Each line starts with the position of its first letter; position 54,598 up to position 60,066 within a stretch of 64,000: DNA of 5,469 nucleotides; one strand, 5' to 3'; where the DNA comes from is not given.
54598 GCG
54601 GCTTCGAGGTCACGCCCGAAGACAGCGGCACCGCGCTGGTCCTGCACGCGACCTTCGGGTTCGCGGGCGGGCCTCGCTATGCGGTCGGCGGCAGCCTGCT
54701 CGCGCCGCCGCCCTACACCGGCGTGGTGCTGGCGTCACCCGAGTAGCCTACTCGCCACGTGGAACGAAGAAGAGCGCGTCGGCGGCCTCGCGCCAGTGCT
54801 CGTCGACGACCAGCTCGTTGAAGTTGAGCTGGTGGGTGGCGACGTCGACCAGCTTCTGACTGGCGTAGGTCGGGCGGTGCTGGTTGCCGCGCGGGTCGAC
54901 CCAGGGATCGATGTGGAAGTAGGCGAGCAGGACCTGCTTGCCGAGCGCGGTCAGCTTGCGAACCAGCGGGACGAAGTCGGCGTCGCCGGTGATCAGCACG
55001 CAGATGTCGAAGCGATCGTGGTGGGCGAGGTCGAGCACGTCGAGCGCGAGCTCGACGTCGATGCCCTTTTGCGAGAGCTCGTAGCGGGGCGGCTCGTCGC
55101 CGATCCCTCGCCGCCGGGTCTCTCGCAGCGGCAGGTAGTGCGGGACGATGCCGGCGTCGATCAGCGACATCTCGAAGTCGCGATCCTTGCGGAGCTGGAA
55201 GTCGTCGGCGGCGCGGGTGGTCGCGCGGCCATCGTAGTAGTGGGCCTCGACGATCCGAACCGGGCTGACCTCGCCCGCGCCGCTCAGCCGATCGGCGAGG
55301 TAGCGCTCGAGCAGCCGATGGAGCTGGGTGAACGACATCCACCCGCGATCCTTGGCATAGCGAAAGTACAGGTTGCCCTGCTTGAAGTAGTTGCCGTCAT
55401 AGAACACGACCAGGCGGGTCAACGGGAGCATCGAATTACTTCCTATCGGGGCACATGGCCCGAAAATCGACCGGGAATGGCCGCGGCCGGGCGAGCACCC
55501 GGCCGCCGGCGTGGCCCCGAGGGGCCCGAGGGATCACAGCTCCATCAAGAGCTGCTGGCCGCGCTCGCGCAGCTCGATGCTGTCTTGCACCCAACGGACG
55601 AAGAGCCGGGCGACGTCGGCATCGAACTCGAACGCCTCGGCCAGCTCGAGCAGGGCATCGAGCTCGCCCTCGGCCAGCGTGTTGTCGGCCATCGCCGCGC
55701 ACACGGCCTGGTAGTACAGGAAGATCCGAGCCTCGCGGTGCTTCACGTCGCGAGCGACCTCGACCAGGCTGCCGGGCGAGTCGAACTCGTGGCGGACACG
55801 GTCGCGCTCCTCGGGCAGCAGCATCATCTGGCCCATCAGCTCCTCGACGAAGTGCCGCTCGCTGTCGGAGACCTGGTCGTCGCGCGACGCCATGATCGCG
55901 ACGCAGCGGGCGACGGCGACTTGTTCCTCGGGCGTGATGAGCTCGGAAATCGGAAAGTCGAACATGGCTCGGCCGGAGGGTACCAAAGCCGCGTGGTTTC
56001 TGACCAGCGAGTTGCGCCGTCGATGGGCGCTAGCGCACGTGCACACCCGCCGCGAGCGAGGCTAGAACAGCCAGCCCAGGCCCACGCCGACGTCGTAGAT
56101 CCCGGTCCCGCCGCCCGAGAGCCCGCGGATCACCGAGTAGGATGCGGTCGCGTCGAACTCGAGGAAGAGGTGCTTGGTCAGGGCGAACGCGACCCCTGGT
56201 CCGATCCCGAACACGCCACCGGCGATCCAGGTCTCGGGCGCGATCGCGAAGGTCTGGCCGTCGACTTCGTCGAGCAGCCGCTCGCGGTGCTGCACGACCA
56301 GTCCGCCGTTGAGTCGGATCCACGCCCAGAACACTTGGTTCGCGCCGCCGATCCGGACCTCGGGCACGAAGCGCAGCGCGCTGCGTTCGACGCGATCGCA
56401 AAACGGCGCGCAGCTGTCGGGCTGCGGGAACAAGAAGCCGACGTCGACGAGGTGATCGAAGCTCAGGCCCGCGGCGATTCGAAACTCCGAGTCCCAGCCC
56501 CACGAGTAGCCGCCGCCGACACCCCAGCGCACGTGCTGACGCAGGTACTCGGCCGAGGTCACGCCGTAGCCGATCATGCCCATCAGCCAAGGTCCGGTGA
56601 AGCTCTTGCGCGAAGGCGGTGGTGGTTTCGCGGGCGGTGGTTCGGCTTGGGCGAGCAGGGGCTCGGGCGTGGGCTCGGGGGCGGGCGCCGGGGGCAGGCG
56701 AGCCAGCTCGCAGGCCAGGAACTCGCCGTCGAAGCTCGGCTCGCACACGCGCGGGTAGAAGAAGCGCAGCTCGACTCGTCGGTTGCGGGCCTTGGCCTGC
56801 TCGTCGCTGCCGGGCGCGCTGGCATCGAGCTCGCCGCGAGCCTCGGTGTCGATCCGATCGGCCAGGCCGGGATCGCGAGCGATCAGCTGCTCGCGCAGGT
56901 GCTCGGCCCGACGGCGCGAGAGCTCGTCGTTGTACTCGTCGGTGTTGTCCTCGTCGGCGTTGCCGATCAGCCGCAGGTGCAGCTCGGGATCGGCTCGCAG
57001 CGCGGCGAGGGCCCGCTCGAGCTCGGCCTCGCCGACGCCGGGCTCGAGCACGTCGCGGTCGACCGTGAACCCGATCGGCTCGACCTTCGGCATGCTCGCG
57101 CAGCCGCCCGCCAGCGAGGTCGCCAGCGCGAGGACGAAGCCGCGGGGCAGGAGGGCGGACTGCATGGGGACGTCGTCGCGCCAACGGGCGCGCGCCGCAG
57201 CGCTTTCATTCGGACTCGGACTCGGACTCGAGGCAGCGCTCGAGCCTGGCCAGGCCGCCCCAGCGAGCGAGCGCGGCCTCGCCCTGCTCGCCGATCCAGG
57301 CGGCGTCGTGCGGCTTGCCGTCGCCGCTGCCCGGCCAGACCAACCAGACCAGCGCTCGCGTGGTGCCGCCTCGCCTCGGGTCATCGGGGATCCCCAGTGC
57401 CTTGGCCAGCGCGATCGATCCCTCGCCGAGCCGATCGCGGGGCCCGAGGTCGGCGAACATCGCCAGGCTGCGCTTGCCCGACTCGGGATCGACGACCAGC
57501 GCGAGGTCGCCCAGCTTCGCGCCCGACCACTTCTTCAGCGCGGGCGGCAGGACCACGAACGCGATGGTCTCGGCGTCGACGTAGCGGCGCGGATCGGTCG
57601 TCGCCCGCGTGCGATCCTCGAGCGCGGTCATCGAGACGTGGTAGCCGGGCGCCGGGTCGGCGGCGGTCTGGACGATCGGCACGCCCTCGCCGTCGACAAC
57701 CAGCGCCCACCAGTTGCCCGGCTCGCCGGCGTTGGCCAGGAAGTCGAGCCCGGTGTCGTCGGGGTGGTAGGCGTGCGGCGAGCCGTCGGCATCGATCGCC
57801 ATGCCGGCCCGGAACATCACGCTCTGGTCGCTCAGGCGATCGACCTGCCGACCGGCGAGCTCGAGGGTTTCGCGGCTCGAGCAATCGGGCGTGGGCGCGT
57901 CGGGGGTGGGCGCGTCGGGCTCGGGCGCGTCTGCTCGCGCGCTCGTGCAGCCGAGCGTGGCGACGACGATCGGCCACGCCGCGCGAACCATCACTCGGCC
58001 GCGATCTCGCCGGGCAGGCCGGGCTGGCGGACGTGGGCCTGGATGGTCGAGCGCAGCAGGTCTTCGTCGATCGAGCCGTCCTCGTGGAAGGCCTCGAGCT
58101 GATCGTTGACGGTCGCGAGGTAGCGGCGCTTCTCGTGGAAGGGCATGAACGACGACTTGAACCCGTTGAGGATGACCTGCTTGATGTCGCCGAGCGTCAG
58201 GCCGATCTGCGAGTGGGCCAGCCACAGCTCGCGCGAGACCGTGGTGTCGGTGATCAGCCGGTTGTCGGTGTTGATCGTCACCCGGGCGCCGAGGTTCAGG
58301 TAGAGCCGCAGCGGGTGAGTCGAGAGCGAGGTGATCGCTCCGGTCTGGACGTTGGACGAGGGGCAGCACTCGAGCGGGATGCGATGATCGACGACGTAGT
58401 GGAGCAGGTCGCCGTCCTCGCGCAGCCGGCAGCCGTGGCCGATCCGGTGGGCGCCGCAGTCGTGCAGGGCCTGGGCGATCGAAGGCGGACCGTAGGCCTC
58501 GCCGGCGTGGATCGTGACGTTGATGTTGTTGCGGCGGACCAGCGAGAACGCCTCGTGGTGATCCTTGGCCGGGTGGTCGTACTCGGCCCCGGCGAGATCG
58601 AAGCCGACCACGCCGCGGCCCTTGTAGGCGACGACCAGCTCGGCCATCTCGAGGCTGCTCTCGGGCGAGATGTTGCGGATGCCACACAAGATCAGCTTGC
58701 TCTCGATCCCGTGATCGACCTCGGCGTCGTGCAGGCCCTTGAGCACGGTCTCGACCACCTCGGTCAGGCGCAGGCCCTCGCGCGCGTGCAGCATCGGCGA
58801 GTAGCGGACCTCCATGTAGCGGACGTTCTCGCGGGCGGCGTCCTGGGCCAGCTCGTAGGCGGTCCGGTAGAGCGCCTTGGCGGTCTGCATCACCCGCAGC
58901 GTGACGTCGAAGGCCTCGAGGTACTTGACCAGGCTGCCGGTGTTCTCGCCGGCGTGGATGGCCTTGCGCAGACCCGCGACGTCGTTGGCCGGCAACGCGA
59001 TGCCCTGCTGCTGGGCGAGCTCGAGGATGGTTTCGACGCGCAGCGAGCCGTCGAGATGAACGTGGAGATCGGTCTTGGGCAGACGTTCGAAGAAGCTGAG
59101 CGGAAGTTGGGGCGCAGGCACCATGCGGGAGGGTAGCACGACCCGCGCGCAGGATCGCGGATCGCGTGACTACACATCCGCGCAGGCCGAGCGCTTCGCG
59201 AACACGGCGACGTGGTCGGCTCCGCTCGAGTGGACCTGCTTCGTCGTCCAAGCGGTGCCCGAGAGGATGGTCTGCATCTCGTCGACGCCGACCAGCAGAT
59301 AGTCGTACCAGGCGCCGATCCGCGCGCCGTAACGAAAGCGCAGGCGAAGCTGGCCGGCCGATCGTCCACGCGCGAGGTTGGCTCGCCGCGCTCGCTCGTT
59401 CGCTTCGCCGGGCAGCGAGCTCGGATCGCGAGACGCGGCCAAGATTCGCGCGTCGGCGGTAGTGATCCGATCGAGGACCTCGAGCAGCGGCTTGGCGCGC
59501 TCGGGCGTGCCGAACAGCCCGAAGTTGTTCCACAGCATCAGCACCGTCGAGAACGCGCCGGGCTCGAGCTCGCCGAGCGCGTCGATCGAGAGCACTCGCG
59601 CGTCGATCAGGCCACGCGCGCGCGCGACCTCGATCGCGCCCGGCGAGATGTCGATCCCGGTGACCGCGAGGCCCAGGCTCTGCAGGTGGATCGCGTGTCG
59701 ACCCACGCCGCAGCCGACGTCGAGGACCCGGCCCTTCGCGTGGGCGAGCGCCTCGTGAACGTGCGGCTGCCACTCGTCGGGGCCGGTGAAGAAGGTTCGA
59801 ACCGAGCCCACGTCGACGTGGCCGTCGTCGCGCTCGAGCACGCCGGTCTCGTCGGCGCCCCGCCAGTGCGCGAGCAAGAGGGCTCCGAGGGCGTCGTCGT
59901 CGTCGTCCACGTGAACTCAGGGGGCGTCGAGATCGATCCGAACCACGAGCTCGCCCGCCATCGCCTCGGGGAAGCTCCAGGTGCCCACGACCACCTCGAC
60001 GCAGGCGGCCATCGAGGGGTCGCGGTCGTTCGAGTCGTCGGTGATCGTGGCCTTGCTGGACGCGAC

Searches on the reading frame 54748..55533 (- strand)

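Call 34: search_protein_families(library=pfam, proteins=[window:54748-55533:-], max_evalue=0.001)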
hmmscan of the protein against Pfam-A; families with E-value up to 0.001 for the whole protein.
window:54748-55533:- (261 aa): 1 family
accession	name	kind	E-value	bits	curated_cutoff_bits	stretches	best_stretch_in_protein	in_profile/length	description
PF01936.24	NYN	-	6.5e-16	59.6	24.2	1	41-206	2-125/145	NYN domain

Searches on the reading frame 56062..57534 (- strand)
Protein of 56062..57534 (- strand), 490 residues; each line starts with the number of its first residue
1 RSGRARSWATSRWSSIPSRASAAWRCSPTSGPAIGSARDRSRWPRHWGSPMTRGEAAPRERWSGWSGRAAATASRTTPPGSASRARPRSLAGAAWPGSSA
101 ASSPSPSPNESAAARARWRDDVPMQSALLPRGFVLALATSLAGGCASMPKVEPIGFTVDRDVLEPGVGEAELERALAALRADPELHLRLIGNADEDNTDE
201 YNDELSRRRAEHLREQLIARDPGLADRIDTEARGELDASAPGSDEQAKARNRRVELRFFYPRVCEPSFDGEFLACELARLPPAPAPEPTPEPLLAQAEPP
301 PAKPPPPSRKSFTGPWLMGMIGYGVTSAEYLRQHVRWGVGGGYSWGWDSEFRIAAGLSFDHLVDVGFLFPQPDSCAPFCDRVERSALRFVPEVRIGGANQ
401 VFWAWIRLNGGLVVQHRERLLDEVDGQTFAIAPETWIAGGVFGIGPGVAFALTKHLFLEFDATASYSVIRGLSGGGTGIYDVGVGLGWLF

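Call 34: search_protein_families(library=pfam, proteins=[window:56062-57534:-], max_evalue=0.001)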
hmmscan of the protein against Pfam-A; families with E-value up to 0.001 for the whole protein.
window:56062-57534:- (490 aa): 1 family
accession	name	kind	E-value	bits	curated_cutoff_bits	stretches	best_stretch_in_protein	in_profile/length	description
PF00691.25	OmpA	-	1.7e-07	31.9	27.2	1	168-252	13-98/98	OmpA family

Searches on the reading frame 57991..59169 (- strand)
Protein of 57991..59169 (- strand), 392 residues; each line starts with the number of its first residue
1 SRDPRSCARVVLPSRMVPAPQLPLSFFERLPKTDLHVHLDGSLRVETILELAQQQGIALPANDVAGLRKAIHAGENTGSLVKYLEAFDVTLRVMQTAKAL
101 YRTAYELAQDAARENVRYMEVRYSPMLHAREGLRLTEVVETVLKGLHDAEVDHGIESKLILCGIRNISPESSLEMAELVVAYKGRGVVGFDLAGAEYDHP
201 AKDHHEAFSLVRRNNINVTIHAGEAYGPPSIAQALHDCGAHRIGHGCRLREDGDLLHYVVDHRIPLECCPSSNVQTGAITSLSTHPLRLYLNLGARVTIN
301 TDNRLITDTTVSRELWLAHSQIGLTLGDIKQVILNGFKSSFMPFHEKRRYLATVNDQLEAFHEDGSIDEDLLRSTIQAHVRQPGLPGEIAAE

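Call 34: search_protein_families(library=pfam, proteins=[window:57991-59169:-], max_evalue=0.001)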
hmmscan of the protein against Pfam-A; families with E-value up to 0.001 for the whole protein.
window:57991-59169:- (392 aa): 1 family
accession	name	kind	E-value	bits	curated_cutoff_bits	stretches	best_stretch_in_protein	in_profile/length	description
PF00962.28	A_deaminase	-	3.8e-99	332.3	27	1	31-355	1-328/330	Adenosine deaminase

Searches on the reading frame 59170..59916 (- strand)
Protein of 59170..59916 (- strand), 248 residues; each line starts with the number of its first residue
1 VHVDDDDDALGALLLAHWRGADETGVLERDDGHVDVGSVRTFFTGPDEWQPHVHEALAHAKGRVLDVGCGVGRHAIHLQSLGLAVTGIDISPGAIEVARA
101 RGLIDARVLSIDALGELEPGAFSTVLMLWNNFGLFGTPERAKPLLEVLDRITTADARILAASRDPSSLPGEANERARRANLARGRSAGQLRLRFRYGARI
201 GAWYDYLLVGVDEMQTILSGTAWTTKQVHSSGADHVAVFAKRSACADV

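Call 86: search_protein_families(library=pfam, proteins=[window:59170-59916:-], max_evalue=0.001)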
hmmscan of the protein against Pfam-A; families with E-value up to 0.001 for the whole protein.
window:59170-59916:- (248 aa): 7 families
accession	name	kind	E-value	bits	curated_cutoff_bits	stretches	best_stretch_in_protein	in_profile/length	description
PF13649.12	Methyltransf_25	-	1.9e-11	44.9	27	1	64-147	1-89/97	Methyltransferase domain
PF08241.18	Methyltransf_11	-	1.1e-08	36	21.2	1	65-129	1-68/95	Methyltransferase domain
PF13489.12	Methyltransf_23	-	1.1e-07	32.2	27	1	48-98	8-60/164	Methyltransferase domain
PF13847.12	Methyltransf_31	-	2.1e-07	31.2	27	1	59-101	2-47/145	Methyltransferase domain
PF08242.18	Methyltransf_12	-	5.3e-07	30.7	30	1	65-101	1-39/98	Methyltransferase domain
PF05175.20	MTS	-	0.00038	20.6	23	1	58-125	28-102/170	Methyltransferase small domain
PF03848.20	TehB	-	0.0005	20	20.4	1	61-96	31-66/193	Tellurite resistance protein TehB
